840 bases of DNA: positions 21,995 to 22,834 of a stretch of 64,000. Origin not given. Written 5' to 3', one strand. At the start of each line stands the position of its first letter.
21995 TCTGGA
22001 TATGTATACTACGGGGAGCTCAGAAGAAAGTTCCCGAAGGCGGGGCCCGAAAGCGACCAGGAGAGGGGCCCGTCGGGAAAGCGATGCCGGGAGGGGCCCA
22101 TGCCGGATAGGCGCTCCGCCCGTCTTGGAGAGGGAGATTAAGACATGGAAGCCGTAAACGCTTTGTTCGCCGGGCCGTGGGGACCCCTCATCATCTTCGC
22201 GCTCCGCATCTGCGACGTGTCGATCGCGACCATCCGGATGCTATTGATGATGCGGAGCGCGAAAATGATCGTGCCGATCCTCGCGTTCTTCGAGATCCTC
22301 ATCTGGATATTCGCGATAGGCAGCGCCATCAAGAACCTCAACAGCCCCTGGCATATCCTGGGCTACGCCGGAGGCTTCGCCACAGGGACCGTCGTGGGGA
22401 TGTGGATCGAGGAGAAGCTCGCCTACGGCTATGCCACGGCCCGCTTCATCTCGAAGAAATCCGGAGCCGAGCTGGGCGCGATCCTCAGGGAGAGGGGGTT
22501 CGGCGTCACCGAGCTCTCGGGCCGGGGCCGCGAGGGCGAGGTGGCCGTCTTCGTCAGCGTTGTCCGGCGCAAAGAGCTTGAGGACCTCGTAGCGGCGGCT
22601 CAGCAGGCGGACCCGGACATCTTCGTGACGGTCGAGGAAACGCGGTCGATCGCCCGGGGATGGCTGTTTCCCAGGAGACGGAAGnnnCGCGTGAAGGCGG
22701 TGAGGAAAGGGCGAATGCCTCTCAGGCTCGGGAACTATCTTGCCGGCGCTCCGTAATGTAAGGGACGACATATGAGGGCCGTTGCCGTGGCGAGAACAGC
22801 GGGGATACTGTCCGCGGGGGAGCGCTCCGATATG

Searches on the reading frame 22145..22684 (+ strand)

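Call 28: search_protein_families(library=pfam, max_evalue=0.00001, proteins=[window:22145-22684:+])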
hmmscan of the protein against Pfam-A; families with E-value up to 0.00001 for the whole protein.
window:22145-22684:+ (180 aa): 2 families
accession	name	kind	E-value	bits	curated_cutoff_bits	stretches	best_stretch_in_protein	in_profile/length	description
PF18955.5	DUF5698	-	1.2e-19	70.9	27.5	1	29-86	1-58/58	Domain of unknown function (DUF5698)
PF10035.14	DUF2179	-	9.7e-10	38.6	22.8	1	119-169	1-53/55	Uncharacterized protein conserved in bacteria (DUF2179)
